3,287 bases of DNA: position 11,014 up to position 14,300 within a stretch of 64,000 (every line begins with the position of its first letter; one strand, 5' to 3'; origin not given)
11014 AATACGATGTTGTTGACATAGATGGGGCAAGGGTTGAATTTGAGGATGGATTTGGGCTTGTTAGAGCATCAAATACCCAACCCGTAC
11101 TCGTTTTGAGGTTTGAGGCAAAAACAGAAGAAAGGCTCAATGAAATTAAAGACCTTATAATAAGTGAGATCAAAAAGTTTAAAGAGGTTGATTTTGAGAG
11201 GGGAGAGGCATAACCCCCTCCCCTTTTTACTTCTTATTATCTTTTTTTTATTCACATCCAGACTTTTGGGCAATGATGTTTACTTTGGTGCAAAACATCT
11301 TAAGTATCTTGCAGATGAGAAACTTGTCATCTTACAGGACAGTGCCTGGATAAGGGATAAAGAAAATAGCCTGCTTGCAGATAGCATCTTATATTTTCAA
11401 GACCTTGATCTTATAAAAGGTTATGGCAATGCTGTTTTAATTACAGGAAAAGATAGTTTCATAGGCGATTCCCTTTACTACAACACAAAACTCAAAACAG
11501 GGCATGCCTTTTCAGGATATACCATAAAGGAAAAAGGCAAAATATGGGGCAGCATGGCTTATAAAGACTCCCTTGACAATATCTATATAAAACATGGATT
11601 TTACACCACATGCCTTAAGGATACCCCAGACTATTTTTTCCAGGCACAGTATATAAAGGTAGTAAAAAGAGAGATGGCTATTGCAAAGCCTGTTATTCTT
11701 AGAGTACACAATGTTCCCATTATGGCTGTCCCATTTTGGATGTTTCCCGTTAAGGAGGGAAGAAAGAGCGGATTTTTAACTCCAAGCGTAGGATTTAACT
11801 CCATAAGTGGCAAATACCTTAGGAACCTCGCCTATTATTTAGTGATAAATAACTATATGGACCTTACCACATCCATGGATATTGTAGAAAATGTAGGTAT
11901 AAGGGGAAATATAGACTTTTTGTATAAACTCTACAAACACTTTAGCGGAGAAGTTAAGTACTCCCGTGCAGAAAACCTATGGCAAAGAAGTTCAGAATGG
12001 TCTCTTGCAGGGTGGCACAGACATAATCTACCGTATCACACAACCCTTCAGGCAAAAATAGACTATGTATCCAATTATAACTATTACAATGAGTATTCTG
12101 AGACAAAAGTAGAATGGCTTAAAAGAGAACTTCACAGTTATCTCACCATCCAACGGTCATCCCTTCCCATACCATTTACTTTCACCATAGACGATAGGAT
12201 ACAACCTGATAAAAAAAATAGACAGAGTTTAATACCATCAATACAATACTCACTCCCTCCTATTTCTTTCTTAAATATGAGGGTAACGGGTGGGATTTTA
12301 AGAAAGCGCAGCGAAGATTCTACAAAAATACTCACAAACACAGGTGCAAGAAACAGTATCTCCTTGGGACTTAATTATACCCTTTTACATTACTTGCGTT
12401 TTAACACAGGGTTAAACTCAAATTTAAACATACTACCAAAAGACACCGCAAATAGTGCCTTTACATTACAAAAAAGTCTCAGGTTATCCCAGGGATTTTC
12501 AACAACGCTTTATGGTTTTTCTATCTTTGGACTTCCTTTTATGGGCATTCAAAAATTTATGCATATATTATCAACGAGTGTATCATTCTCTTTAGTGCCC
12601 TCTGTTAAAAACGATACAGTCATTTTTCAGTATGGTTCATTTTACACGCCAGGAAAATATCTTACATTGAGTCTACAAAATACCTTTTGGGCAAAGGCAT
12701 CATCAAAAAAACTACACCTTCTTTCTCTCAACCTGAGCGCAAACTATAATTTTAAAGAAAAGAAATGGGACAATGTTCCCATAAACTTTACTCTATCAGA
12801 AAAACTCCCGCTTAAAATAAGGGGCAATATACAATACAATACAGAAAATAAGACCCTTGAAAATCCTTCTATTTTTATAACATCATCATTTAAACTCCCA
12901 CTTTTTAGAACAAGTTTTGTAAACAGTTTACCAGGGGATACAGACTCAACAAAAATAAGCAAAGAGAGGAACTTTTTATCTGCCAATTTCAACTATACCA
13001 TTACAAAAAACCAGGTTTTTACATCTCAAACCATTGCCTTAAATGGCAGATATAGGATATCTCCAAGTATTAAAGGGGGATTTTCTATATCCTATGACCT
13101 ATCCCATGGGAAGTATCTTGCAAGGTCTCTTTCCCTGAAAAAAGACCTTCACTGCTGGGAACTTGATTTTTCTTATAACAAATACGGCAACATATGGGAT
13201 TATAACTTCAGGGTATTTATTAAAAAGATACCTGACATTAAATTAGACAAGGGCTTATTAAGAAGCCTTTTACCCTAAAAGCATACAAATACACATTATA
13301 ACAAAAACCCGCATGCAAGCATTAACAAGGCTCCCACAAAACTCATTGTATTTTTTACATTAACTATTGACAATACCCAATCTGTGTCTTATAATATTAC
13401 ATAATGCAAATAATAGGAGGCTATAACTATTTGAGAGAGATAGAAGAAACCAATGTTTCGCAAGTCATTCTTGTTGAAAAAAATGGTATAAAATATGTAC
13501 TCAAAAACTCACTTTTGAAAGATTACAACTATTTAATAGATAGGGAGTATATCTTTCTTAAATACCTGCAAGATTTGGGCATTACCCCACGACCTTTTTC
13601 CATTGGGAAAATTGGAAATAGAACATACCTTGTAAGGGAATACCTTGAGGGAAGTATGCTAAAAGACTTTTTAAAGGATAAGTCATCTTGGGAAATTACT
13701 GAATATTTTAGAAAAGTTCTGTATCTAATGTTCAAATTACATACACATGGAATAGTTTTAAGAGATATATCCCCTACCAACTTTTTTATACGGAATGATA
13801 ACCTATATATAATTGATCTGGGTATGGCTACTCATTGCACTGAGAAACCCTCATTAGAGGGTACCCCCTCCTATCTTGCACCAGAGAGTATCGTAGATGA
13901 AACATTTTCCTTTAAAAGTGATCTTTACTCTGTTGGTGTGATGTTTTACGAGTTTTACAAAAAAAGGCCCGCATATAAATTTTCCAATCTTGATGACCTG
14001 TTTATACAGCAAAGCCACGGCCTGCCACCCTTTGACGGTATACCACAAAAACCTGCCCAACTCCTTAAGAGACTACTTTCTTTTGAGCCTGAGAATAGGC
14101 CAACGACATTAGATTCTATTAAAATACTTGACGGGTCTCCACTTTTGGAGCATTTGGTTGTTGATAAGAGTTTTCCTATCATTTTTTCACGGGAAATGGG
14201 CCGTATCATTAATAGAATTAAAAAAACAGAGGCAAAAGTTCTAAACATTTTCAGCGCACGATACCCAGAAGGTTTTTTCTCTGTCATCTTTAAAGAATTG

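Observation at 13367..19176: Candidate kinase-gated sigma54 relay controlling a c-di-NMP phosphodiesterase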

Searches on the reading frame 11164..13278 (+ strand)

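Call 3: search_protein_families(library=pfam, proteins=[window:11164-13278:+], max_evalue=0.01)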
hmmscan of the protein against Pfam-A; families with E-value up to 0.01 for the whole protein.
window:11164-13278:+ (704 aa): 1 family
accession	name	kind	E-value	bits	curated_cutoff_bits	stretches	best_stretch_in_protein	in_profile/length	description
PF19838.5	LptD_2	-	3.6e-33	115.4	22.5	2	173-369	2-201/464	LptD protein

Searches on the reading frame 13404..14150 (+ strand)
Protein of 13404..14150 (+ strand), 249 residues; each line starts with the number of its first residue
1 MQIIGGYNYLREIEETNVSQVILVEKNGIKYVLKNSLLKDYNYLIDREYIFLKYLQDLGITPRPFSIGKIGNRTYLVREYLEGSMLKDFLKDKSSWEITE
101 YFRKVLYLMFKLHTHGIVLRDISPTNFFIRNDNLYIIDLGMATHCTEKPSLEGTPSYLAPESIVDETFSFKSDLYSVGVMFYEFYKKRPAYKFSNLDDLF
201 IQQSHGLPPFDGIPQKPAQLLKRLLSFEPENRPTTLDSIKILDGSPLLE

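Call 73: search_solved_structures(query=window:13404-14150:+, max_evalue=0.000001, show_alignments=2)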
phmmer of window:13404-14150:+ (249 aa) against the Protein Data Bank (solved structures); distinct sequences matched with E-value up to 0.000001: 796 (the best 60 are shown).
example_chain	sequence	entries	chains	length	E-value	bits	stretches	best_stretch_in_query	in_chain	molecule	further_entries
6qat_A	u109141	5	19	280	1.8e-16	63.9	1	29-232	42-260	Serine/threonine-protein kinase ULK2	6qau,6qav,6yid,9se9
4jxf_A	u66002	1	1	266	1.6e-15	60.8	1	71-232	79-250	Serine/threonine-protein kinase PLK4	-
3cok_A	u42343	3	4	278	1.8e-15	60.7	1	71-232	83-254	Serine/threonine-protein kinase PLK4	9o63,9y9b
4yur_A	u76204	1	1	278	1.8e-15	60.7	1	71-232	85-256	Serine/threonine-protein kinase PLK4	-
9y9n_A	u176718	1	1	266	2e-15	60.5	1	71-232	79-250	Serine/threonine-protein kinase PLK4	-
8p5g_A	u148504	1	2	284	6e-15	59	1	29-231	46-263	Serine/threonine-protein kinase ULK1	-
9f32_A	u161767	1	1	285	6.1e-15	58.9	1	29-231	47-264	Serine/threonine-protein kinase ULK1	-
8sv9_A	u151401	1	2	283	6.1e-15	58.9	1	29-231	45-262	Serine/threonine-protein kinase ULK1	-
9se8_A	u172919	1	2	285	6.3e-15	58.9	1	29-231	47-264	Serine/threonine-protein kinase ULK1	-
4wno_A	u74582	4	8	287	6.4e-15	58.9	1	29-231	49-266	Serine/threonine-protein kinase ULK1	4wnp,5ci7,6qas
8p5h_A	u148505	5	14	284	1.2e-14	57.9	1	29-227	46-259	Serine/threonine-protein kinase ULK1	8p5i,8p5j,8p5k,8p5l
6mnh_A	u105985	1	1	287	2.5e-14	56.9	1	29-231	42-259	Serine/threonine-protein kinase ULK1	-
3coh_A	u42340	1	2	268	5.3e-14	55.9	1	70-235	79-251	Serine/threonine-protein kinase 6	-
4prj_A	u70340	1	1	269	5.3e-14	55.9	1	70-235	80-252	Aurora kinase A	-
7ztl_A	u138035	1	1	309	6e-14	55.7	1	70-235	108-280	Aurora kinase A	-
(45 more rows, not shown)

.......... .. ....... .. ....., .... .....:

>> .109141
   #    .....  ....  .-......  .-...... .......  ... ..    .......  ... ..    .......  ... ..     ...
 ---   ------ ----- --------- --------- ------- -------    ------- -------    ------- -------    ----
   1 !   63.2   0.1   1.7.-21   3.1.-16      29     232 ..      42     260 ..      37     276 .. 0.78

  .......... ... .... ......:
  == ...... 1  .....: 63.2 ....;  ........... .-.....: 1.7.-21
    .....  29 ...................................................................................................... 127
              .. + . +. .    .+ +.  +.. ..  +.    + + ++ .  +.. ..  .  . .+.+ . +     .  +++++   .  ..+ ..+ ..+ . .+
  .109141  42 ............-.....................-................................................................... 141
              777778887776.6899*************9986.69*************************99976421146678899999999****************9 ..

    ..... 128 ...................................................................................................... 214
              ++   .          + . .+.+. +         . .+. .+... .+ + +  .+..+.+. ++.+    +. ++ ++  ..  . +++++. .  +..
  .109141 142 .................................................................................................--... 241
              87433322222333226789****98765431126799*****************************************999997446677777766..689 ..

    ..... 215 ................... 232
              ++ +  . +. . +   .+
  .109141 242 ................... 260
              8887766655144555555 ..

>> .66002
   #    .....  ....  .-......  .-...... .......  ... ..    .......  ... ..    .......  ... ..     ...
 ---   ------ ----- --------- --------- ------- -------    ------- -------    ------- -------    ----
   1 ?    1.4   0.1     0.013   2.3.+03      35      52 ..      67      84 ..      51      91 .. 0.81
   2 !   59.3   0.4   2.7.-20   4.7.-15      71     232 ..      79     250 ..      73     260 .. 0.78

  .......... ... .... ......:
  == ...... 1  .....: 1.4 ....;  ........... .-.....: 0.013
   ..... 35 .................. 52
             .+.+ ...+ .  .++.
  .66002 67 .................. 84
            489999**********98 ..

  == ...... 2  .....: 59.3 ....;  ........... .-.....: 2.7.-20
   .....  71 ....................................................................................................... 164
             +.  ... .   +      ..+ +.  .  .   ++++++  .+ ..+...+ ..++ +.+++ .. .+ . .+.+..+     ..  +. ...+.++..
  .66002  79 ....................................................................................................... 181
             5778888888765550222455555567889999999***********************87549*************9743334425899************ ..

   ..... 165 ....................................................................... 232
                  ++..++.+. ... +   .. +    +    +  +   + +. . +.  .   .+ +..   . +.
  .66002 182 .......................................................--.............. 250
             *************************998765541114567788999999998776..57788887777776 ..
